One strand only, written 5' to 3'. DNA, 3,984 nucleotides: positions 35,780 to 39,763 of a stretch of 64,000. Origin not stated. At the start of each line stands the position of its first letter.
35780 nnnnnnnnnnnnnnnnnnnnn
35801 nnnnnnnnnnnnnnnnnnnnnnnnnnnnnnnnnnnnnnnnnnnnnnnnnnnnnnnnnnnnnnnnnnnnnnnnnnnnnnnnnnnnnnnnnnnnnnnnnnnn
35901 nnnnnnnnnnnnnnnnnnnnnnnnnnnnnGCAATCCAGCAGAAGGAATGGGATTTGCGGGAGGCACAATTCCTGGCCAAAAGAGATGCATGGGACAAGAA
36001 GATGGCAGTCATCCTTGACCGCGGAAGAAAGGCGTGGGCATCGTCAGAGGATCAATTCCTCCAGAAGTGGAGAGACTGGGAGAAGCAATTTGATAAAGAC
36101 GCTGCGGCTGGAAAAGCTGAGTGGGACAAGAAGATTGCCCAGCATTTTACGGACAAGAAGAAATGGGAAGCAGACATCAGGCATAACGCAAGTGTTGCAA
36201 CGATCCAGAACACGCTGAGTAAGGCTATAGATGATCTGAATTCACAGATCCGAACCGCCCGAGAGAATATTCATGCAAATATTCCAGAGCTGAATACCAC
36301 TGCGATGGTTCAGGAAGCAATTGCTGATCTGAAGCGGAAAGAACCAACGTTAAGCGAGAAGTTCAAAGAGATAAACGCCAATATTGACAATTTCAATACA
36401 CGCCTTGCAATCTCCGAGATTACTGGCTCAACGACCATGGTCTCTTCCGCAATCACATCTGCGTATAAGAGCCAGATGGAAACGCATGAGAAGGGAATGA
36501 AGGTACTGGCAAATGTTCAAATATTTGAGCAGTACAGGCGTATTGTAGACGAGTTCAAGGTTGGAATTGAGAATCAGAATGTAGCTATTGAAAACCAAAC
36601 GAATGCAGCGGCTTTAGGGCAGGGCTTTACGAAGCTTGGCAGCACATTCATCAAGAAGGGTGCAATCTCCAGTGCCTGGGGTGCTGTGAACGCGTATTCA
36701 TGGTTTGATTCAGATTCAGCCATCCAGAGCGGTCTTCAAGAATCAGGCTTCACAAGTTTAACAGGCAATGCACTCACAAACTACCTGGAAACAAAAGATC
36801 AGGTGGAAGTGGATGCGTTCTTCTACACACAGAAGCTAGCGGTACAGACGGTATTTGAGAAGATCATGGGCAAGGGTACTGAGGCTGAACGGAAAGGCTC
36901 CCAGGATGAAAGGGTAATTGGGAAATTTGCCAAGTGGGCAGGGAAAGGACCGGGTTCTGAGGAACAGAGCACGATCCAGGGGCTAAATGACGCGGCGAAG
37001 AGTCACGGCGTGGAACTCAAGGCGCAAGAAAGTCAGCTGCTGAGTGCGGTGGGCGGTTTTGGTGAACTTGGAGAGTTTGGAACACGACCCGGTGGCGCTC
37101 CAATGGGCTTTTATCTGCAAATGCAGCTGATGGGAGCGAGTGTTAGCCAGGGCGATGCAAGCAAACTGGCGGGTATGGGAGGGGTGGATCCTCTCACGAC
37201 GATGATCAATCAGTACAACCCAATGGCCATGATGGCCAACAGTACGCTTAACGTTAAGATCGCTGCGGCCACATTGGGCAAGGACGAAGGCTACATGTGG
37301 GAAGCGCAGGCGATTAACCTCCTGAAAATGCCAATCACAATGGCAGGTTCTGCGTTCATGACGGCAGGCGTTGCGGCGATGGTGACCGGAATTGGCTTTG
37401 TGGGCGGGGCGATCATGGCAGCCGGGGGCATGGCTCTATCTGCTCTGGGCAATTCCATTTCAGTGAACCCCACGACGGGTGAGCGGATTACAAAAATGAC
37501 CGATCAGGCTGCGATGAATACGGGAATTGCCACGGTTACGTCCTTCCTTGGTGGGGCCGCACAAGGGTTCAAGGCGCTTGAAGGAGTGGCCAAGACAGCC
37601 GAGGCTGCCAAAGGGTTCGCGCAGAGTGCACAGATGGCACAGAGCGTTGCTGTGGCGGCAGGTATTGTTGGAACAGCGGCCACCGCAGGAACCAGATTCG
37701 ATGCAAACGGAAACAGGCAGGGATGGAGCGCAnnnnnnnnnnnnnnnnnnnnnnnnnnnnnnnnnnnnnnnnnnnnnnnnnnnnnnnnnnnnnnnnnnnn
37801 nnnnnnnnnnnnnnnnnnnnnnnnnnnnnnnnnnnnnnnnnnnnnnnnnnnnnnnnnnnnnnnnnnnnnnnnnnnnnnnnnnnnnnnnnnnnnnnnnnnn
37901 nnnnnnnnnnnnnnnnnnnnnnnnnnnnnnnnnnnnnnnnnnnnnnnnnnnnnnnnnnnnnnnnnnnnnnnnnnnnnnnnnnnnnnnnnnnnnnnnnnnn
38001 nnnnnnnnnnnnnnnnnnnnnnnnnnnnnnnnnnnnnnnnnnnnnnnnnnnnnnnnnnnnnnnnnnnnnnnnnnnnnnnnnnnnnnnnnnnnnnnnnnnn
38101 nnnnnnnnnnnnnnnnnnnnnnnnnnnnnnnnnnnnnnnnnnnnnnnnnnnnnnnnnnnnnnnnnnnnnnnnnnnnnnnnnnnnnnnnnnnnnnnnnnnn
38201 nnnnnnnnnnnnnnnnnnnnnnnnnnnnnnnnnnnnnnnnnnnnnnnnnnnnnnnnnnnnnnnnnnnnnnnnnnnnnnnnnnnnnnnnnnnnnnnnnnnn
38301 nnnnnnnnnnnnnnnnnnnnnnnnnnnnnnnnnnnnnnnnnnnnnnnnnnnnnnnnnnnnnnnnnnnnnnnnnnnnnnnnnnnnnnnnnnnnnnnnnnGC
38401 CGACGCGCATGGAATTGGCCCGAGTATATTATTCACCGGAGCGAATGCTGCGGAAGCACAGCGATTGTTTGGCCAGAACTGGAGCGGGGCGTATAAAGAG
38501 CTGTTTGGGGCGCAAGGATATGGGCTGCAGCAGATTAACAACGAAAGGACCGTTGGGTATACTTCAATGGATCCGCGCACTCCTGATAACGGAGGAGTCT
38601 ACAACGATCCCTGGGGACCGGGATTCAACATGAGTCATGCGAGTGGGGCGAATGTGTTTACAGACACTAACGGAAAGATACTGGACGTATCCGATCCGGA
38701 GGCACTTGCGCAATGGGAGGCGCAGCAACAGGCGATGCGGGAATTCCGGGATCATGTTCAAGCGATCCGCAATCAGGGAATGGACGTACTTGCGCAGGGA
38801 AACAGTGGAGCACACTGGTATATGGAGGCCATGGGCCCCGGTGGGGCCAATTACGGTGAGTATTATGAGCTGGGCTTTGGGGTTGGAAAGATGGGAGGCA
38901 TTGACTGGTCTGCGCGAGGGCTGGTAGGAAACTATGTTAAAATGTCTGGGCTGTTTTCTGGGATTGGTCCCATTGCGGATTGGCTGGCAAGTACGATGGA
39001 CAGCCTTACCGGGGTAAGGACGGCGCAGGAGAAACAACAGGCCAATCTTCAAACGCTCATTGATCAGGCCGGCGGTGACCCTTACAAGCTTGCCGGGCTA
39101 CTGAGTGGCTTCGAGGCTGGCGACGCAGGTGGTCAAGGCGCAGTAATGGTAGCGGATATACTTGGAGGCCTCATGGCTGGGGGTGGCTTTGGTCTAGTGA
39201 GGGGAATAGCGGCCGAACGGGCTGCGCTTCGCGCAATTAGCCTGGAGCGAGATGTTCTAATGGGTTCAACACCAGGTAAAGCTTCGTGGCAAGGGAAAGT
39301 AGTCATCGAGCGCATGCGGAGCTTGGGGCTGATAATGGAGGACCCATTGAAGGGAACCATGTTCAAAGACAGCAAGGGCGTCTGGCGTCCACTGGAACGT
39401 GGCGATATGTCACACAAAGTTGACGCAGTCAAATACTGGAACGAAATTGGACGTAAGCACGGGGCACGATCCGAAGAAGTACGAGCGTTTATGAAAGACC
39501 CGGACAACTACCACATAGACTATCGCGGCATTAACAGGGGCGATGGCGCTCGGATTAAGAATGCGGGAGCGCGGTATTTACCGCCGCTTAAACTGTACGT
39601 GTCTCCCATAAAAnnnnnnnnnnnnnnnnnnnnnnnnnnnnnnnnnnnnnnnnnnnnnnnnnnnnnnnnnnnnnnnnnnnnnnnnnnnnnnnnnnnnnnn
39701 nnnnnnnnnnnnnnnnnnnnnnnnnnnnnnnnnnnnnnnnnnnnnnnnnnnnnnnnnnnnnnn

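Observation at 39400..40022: C-terminal colicin-DNase/HNH-like signature on the giant protein followed 14 bp later by a small leaderless helical protein (toxin-immunity-like arrangement)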

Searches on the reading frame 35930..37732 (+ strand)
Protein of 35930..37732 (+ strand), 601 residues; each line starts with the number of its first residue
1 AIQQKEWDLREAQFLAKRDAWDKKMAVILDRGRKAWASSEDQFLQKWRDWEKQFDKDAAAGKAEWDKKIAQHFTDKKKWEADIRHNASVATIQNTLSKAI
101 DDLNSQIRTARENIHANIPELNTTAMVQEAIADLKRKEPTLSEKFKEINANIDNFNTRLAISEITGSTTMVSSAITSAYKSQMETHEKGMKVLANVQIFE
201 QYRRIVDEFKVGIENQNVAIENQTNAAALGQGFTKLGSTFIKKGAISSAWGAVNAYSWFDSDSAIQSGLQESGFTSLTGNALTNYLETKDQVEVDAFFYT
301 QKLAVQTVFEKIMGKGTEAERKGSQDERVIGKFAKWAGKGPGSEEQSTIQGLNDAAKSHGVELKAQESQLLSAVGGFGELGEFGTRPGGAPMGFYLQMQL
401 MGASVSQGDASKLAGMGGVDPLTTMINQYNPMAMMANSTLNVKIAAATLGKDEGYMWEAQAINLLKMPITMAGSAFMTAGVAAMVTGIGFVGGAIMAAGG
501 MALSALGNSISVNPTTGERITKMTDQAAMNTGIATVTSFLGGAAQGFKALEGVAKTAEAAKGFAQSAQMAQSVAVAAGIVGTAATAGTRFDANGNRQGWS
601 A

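Call 99: find_related_loci(query=window:35930-37732:+, collection=metagenome_contigs, flank=10000)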
Query window:35930-37732:+ (601 aa) in metagenome_contigs; peptide patterns used: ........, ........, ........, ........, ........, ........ (x = any residue, [..] = any of these).
54 stretches matched a pattern, but none encodes a relative of the query by tblastn (E <= 1e-3).

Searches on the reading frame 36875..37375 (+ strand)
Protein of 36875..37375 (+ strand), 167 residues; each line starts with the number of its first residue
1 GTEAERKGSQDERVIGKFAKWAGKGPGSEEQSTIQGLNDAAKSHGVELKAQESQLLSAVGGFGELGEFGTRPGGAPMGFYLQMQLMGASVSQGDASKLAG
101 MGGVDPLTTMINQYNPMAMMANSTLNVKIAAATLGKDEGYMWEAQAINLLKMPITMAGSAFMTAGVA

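Call 104: find_related_loci(query=A8, collection=metagenome_contigs, flank=10000)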
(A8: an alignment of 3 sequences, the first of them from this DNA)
Query A8 (167 aa) in metagenome_contigs; peptide patterns used: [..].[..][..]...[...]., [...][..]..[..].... (x = any residue, [..] = any of these).
298 stretches matched a pattern, but none encodes a relative of the query by tblastn (E <= 1e-3).

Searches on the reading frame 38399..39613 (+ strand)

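Call 8: search_protein_families(library=pfam, proteins=[window:38399-39613:+], max_evalue=10)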
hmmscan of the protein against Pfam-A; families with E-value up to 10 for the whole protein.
window:38399-39613:+ (405 aa): 3 families
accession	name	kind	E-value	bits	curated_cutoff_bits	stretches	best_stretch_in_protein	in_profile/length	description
PF14410.12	GH-E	-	0.0045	18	25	1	336-382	18-65/68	HNH/ENDO VII superfamily nuclease with conserved GHE residues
PF03513.19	Cloacin_immun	-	0.2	12.5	25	1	307-350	33-75/80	Cloacin immunity protein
PF19420.4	DDAH_eukar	-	0.2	11.3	23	1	105-131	21-47/291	N,N dimethylarginine dimethylhydrolase, eukaryotic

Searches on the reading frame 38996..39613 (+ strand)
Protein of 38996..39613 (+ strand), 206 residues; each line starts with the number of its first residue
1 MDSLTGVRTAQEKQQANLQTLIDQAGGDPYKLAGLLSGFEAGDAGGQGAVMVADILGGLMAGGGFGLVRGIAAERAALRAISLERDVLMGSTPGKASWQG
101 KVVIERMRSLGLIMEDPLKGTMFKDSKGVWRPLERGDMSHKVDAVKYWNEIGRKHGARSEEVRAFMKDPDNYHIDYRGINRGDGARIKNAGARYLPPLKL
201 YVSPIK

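Call 8: search_protein_families(library=pfam, proteins=[window:38996-39613:+], max_evalue=10)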
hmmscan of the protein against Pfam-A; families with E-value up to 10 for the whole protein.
window:38996-39613:+ (206 aa): 2 families
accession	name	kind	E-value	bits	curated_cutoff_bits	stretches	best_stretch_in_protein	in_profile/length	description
PF14410.12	GH-E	-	0.027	15.5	25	1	137-184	18-66/68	HNH/ENDO VII superfamily nuclease with conserved GHE residues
PF03513.19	Cloacin_immun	-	0.079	13.8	25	1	108-151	33-75/80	Cloacin immunity protein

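Call 9: search_protein_families(library=ncbifam, proteins=[window:38996-39613:+], max_evalue=10)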
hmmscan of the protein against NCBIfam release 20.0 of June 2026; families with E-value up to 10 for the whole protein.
window:38996-39613:+ (206 aa): 0 families
